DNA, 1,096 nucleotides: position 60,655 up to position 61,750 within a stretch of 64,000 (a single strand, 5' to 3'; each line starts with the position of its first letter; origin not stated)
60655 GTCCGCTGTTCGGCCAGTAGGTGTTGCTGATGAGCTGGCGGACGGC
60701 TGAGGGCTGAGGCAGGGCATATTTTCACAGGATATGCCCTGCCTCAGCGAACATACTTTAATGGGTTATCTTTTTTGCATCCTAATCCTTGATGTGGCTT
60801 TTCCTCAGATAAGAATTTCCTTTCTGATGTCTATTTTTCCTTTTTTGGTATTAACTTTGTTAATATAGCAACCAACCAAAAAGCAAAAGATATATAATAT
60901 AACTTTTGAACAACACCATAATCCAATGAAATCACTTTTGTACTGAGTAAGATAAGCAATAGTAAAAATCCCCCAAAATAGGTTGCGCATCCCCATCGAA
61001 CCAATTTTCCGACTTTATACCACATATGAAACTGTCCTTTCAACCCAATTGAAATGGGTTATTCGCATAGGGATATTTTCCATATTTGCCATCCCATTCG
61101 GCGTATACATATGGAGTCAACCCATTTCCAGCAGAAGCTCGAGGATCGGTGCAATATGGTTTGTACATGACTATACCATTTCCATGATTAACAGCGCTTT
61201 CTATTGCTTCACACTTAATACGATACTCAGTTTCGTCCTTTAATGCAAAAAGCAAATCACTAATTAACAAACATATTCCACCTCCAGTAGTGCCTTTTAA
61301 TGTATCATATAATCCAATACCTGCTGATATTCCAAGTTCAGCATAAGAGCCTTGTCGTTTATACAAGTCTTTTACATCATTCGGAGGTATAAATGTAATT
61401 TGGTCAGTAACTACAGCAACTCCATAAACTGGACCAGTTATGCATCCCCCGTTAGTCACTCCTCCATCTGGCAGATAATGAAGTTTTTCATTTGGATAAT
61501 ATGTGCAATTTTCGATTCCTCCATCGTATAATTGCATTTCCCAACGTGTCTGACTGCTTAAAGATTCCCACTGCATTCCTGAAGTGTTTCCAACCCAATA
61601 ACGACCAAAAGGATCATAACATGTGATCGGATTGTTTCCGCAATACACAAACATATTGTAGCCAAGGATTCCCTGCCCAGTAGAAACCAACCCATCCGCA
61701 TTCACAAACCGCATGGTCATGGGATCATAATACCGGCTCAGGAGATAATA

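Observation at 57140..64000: Rhs polymorphic-toxin array: main gene, two toxin/immunity modules and three near-identical core repeats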

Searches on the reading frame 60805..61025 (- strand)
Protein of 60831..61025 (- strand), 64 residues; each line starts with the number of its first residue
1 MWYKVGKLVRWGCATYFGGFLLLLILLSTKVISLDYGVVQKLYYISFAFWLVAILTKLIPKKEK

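Call 8: search_protein_families(library=pfam, proteins=[window:60808-60996:-], max_evalue=0.1)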
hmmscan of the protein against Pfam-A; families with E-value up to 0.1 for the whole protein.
window:60808-60996:- (63 aa): 1 family
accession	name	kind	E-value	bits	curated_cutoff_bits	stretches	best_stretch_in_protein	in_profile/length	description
PF04159.19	NB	-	0.064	13.6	27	1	8-61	6-60/100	NB glycoprotein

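Call 9: search_protein_families(library=ncbifam, proteins=[window:60808-60996:-], max_evalue=0.1)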
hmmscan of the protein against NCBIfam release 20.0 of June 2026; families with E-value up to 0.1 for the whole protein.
window:60808-60996:- (63 aa): 0 families

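Call 13: find_encoding_contigs(protein=window:60805-60990:-, flank=10000, max_places=10)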
Protein window:60805-60990:- (61 aa): 2 contigs read that carry it; 2 places shown.
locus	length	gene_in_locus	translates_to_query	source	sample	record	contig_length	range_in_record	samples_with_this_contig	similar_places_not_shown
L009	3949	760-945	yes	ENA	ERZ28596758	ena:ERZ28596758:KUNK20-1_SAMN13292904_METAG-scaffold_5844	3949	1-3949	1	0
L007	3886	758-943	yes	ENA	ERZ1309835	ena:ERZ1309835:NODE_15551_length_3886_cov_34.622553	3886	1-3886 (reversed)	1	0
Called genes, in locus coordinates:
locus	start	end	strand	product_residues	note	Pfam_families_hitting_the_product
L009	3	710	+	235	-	?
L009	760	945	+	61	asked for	-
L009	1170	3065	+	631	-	PF05593:RHS_repeat, PF25023:TEN_YD-shell (weak)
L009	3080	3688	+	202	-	-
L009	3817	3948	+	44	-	?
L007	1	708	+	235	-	?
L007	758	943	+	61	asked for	-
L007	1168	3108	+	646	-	PF05593:RHS_repeat, PF25023:TEN_YD-shell (weak), PF15643:Tox-PL-2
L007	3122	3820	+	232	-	-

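Call 69: find_encoding_contigs(protein=window:60831-61025:-, flank=6000, max_places=10)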
Protein window:60831-61025:- (64 aa): 11 contigs read that carry it; 10 places shown.
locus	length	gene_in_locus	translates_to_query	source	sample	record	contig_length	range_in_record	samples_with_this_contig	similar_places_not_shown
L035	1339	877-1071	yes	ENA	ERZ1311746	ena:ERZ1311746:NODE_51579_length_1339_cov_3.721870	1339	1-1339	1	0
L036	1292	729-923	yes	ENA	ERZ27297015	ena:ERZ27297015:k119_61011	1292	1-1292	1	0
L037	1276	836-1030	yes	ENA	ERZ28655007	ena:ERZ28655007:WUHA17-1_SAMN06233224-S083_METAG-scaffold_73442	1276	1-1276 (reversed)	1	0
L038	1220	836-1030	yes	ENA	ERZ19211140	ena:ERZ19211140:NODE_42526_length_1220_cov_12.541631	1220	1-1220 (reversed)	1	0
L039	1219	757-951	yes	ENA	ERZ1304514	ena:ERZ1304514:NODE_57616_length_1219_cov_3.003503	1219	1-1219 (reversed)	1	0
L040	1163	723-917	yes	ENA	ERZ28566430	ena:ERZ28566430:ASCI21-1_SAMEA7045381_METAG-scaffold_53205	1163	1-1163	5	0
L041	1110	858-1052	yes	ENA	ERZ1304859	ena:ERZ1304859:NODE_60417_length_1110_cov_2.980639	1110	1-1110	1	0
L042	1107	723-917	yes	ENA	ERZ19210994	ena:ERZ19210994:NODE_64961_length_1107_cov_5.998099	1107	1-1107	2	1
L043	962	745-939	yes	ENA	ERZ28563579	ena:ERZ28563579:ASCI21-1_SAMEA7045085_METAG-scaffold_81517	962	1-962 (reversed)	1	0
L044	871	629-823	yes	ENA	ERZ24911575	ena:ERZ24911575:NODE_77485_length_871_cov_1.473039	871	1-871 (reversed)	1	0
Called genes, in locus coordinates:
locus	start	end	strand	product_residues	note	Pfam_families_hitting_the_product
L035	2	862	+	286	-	?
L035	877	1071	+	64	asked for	-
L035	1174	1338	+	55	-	?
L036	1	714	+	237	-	?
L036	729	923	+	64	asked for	-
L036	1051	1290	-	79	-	?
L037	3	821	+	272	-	?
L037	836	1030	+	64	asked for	-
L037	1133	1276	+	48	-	?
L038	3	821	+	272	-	?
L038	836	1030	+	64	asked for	-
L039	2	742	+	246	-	?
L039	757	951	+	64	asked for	-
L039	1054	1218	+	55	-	?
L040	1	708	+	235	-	?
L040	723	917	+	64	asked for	-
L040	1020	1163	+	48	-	?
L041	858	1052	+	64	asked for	-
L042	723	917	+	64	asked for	-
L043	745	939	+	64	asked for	-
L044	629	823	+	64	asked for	-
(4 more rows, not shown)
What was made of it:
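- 60831..61025 (-): imm1: a 64-aa two-TM protein, the predicted CT1 immunity. ATG lies 14 nt after the rhs stop, with AAGGA 9 nt upstream. Called as a gene on 11 contigs (call 69).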

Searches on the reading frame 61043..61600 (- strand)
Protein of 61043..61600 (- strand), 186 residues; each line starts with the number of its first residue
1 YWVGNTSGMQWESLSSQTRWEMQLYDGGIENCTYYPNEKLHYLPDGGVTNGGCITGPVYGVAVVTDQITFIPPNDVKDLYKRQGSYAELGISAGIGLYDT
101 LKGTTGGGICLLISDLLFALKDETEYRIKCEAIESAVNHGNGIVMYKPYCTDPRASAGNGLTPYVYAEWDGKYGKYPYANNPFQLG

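Call 12: search_solved_structures(query=window:61043-61600:-, max_evalue=10)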
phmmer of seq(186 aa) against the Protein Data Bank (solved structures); distinct sequences matched with E-value up to 10: 1.
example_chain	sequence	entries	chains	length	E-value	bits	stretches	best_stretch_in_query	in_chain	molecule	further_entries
9rbf_8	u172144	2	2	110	3.2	10.7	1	81-112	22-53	Protein-export membrane protein SecG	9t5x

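Call 14: find_homologous_proteins(query=window:61043-61600:-, max_evalue=0.01)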
Query seq(186 aa): 45 candidates shared short words with the query, none scored E <= 0.01.

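Call 20: predict_structure(protein=window:61043-61600:-)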
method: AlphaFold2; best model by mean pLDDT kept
length: 186 residues; sequences in the alignment: 1
mean_pLDDT: 30.3   pTM: 0.18
mean pLDDT of the five models: 30.3, 28.4, 28.1, 27.7, 27.7
residues with pLDDT >= 90: 0; 70-90: 0; 50-70: 0; < 50: 186
segments of 3 or more residues with pLDDT < 50: 1-186
pLDDT, mean of each block of 10 residues (from residue 1): 29 32 24 27 25 26 29 31 32 31 30 30 31 31 28 31 37 39 34
secondary structure, 60 per line:
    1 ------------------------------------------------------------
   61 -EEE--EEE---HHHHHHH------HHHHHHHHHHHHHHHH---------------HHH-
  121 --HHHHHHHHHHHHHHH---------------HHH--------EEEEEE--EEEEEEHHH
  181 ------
elements in order: E62-64 E67-69 H73-79 H86-101 H123-137 E164-169 E172-177
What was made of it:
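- Tried and rejected: Single-sequence AF2 of CT1 was useless, with pLDDT 30 (call 20).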

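Call 24: search_protein_representatives(protein=window:61043-61600:-)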
Query: 186 residues. Proteins with E-value up to 0.001 (for the whole library): 19; up to 1e-10: 11; up to 1e-30: 5. The best 19 are listed.
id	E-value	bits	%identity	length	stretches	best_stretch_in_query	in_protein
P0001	2.1e-49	184.3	57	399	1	38-183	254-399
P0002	2.4e-43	164.5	50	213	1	40-183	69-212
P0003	2.9e-42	161.0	54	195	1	41-183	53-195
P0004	4.4e-34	134.3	46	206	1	39-184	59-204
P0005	4.2e-32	127.9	46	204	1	40-184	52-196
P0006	6.7e-25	104.3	43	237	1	42-183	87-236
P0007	9.9e-25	103.8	44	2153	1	42-183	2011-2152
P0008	2.1e-24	102.7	42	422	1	35-183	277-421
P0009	1.7e-20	90.0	38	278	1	42-179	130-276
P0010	2.4e-19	86.2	43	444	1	40-173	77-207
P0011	3.7e-12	62.8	78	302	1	1-37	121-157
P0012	2.8e-09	53.3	32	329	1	39-184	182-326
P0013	4.1e-09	52.8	37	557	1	28-183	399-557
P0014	1.6e-07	47.6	57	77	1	143-184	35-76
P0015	3.0e-07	46.7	37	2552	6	143-178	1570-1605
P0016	7.3e-06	42.2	55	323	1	1-40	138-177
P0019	4.5e-04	36.3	57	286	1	1-37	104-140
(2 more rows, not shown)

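Call 38: predict_structure(alignment_id=A2)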
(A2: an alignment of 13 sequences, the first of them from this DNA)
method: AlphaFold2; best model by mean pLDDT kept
length: 164 residues; sequences in the alignment: 13
mean_pLDDT: 65.4   pTM: 0.53
mean pLDDT of the five models: 65.4, 65.0, 58.4, 57.8, 51.0
residues with pLDDT >= 90: 0; 70-90: 84; 50-70: 44; < 50: 36
segments of 3 or more residues with pLDDT < 50: 1-23, 151-155, 157-164
pLDDT, mean of each block of 10 residues (from residue 1): 33 41 57 66 76 77 65 72 71 78 82 83 79 62 74 44 32
secondary structure, 60 per line:
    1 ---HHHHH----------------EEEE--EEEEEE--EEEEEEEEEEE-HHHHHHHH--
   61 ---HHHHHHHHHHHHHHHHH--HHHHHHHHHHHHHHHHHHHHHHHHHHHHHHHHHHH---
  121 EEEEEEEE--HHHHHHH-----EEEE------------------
elements in order: H4-8 E25-28 E31-36 E39-49 H51-58 H64-80 H83-117 E121-128 H131-137 E143-146
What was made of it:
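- The AF2 model is a compact alpha/beta domain (call 38).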

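Call 45: fold_search(model_id=the predicted structure, library=pdb)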
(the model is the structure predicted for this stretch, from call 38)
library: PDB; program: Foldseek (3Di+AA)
matches with E <= 10: 56; with E <= 0.001: 0
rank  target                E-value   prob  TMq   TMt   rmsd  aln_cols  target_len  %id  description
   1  1lrz                  5.5e-01  0.44  0.31  0.14   9.5       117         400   11  x-ray crystal structure of staphylococcus aureus femA (released 2002-09-04)
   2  6snr                  6.5e-01  0.21  0.27  0.12  14.1       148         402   10  Crystal structure of FemX (released 2020-09-09)
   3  5wkr_A                1.8e+00  0.02  0.15  0.13  20.4       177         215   15  Crystal structure of chalcone isomerase engineered from ancestral inference complexed with naringenin (ancCC) (released 2018-05-09)
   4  5wks_A                2.2e+00  0.03  0.15  0.13  19.8       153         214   14  Crystal structure of chalcone isomerase engineered from ancestral inference complexed with naringenin (ancR1) (released 2018-05-09)
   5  5ofa_A                2.3e+00  0.23  0.27  0.10  11.6        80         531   11  Crystal structure of human MORC2 (residues 1-603) with spinal muscular atrophy mutation T424R (released 2018-02-14)
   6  5of9_B                2.5e+00  0.23  0.27  0.10  11.5        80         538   11  Crystal structure of human MORC2 (residues 1-603) (released 2018-02-14)
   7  8axk_h                3.2e+00  0.15  0.18  0.35   6.1        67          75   13  Type 3 secretion system export apparatus core, inner rod and needle of Shigella flexneri (released 2023-03-01)
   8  8axk_b                3.4e+00  0.14  0.18  0.33   6.1        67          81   13  Type 3 secretion system export apparatus core, inner rod and needle of Shigella flexneri (released 2023-03-01)
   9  9x1w                  3.6e+00  0.30  0.28  0.48   5.2        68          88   12  Crystal structure of de novo designed complement C9 mini-inhibitor form 1 (released 2026-02-18)
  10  8h2m                  3.6e+00  0.09  0.23  0.07  10.3        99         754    8  gp96 RNA polymerase from P23-45 phage (crystal 1) (released 2023-10-11)
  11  4i5s_A                3.6e+00  0.03  0.19  0.09  16.5       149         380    9  Structure and function of sensor histidine kinase (released 2013-03-27)
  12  5wl6_A                3.6e+00  0.02  0.16  0.14  19.7       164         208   13  Crystal structure of chalcone isomerase engineered from ancestral inference (AncR7) (released 2018-05-09)
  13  4doi_A                3.6e+00  0.02  0.14  0.11  20.9       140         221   11  Crystal structure of Arabidopsis thaliana chalcone isomerase At3g55120 (AtCHI) (released 2012-05-09)
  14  5wl3_A                3.6e+00  0.01  0.13  0.11  19.5       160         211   13  Crystal structure of chalcone isomerase engineered from ancestral inference (ancR2) (released 2018-05-09)
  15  6ofg_A                4.0e+00  0.11  0.18  0.33   6.4        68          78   16  In vitro polymerized PrgI V67A filaments (released 2019-07-10)
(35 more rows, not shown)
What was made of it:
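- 61043..61489 (-): CT1 toxin domain, about 145 aa, an undescribed family. AF2 model pLDDT 65; best Foldseek hit against PDB E 0.55 (calls 38, 45).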

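Call 47: find_encoding_contigs(protein=P0004, flank=4000, max_places=4)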
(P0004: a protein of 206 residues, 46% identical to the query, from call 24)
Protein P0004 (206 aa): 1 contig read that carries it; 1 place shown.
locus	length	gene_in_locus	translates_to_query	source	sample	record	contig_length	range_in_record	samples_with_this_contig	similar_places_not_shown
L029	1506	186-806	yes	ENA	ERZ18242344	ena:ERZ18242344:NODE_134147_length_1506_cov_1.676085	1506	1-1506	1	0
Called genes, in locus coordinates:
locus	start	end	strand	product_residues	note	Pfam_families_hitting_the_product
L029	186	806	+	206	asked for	-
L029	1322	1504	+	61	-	?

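Call 48: find_encoding_contigs(protein=P0007, flank=5000, max_places=3)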
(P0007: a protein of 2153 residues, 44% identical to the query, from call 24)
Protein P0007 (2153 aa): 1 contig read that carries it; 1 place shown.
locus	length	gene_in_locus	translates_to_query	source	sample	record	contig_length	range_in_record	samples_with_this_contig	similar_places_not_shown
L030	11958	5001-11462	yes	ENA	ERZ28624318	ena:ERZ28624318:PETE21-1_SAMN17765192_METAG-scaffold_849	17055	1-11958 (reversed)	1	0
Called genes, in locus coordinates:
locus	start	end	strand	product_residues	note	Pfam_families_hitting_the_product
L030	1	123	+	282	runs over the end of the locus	PF02463:SMC_N (faint), PF00005:ABC_tran, PF13304:AAA_21 (weak)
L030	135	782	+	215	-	-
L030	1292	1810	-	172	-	PF07022:Phage_CI_repr (faint), PF12844:HTH_19, PF13560:HTH_31 (weak), PF01381:HTH_3, PF13443:HTH_26 (faint), PF12844:HTH_19 (weak), PF01381:HTH_3, PF13560:HTH_31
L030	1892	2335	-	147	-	-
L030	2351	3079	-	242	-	PF14285:DUF4367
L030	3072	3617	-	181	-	PF04542:Sigma70_r2, PF08281:Sigma70_r4_2 (weak)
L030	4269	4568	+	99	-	PF13560:HTH_31, PF12844:HTH_19, PF01381:HTH_3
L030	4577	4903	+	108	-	PF12844:HTH_19, PF13560:HTH_31, PF01381:HTH_3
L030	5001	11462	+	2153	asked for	PF24517:CBM96, PF05593:RHS_repeat (faint), PF25023:TEN_YD-shell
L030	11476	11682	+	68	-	-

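Call 49: find_encoding_contigs(protein=P0002, flank=4000, max_places=3)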
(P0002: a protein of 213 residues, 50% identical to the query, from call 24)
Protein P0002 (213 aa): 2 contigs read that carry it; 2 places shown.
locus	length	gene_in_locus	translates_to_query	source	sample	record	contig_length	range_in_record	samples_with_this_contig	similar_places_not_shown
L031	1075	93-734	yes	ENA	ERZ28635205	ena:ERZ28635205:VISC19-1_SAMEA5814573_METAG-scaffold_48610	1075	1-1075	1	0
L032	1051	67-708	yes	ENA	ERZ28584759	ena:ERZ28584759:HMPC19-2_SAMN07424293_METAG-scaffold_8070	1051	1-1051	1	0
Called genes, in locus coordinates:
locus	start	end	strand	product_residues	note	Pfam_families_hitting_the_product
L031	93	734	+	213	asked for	-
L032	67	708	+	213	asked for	-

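Call 50: find_encoding_contigs(protein=P0012, flank=4000, max_places=3)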
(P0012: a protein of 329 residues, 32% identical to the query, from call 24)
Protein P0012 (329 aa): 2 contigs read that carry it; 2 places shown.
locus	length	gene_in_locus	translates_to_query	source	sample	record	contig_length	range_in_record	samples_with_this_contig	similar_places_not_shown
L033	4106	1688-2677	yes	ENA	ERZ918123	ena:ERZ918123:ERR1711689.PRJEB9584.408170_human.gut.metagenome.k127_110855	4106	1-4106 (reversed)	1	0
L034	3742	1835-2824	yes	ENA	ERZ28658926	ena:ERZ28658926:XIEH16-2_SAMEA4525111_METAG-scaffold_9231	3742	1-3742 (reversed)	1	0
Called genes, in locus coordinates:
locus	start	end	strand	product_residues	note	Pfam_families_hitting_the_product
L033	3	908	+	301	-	?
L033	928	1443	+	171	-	PF17117:DUF5104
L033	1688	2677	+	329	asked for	PF25023:TEN_YD-shell, PF05593:RHS_repeat (weak)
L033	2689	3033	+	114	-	-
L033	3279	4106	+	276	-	?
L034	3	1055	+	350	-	?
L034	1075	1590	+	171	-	PF17117:DUF5104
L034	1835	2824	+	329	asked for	PF25023:TEN_YD-shell, PF05593:RHS_repeat (weak)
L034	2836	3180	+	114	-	-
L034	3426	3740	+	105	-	?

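Call 67: search_protein_families(library=pfam, proteins=[window:61043-61600:-], max_evalue=10)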
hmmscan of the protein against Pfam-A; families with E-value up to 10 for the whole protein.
window:61043-61600:- (186 aa): 0 families

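Call 70: search_protein_families(library=pfam, proteins=[P0011, P0016, P0019, P0001, P0013], max_evalue=0.01)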
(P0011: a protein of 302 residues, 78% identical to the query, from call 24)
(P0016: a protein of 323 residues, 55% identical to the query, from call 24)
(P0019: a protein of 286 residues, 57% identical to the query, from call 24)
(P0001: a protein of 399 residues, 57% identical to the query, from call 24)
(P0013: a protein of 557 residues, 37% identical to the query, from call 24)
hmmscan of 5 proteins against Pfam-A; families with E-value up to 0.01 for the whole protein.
P0011 (302 aa): 1 family
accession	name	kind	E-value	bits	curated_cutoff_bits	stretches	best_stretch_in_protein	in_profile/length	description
PF05593.20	RHS_repeat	-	0.00095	20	22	1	12-44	1-32/38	RHS Repeat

P0016 (323 aa): 2 families
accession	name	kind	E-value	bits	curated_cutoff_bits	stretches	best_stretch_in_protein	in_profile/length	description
PF05257.22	CHAP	-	6.4e-08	33.4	26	1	214-292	5-81/81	CHAP domain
PF05593.20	RHS_repeat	-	0.00079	20.2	22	1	25-59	4-37/38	RHS Repeat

P0019 (286 aa): 0 families

P0001 (399 aa): 1 family
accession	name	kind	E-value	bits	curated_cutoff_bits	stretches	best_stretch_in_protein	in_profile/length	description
PF05593.20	RHS_repeat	-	2.9e-05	24.8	22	1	105-141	2-37/38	RHS Repeat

P0013 (557 aa): 1 family
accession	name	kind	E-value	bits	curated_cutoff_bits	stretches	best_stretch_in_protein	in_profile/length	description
PF05593.20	RHS_repeat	-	2.3e-07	31.5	22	1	82-117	1-35/38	RHS Repeat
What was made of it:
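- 61490..61600 (-): 37-aa pre-toxin linker of CT1 (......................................). Other Rhs proteins share it ahead of different tips. P0016 continues into a CHAP domain (call 70).
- The CT1 linker precedes a CHAP domain in P0016 (call 70). The linker is shared with a CHAP tip that acts outside the membrane (call 70).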

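Call 74: search_solved_structures(query=A2, max_evalue=10)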
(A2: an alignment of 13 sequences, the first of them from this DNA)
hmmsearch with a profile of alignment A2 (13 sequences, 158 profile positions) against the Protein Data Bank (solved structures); distinct sequences matched with E-value up to 10: 6.
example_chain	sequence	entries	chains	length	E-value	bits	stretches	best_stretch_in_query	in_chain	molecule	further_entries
4ys4_A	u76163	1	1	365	0.043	17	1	38-87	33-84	Merozoite surface protein P41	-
4z2f_A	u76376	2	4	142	0.055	16.6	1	95-136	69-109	lectin variant 2 | Sclerotium Rolfsii lectin variant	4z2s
4yld_A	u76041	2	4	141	0.065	16.4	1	95-136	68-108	Sclerotium Rolfsii lectin variant 1 (SSR1) | Lectin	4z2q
2ofc_A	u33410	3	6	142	0.072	16.2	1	95-135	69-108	Sclerotium rolfsii lectin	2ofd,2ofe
7s7q_A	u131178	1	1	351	0.077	16.1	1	38-87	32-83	Merozoite surface protein P41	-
1snb_A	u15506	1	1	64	1.1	12.4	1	121-153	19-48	NEUROTOXIN BMK M8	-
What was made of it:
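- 61043..61489 (-): No PDB sequence or profile hit (calls 12, 74).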
